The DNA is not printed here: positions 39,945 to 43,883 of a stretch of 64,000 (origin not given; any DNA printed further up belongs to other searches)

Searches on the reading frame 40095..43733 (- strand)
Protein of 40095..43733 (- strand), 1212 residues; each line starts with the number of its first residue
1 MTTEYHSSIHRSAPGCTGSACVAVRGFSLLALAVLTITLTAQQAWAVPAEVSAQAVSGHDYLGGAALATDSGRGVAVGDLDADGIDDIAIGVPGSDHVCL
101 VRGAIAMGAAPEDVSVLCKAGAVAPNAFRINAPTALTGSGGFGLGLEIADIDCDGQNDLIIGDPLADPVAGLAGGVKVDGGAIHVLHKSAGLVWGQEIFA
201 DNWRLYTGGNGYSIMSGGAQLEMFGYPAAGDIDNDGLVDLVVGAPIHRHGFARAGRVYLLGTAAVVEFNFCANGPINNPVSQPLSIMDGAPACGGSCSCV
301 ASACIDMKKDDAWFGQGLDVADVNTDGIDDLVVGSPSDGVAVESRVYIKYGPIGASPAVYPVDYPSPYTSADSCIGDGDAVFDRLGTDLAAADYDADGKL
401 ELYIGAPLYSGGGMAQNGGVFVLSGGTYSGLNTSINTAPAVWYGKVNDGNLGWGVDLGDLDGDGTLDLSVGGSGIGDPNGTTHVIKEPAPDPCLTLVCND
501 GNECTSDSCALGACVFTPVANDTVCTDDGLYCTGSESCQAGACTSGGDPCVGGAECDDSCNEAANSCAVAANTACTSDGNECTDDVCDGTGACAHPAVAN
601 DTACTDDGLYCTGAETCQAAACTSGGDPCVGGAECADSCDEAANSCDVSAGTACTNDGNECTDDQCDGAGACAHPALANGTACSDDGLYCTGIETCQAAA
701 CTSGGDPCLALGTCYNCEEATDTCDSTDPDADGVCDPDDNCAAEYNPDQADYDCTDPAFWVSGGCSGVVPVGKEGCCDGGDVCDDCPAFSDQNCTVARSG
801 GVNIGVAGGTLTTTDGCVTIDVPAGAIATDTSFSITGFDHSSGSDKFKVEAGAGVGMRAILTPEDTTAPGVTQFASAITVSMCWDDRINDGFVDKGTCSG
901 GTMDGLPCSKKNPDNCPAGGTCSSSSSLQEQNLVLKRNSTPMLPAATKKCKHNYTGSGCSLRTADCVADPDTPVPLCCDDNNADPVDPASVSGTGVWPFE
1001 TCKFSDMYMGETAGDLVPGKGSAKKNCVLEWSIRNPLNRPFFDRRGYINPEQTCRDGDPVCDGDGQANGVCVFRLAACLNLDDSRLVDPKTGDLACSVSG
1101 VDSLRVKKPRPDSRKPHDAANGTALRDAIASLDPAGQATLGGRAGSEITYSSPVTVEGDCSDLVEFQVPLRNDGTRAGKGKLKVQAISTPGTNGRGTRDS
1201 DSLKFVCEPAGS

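Call 65: search_protein_families(library=pfam, proteins=[window:40095-43733:-], max_evalue=0.00001)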
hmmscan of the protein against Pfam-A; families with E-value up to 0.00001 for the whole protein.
window:40095-43733:- (1212 aa): 2 families
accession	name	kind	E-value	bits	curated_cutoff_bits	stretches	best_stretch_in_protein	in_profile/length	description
PF01839.29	FG-GAP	-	3.4e-28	97.4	22.1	2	228-260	6-37/37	FG-GAP repeat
PF13517.12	FG-GAP_3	-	7e-12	46.2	26.9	0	393-468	1-59/61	FG-GAP-like repeat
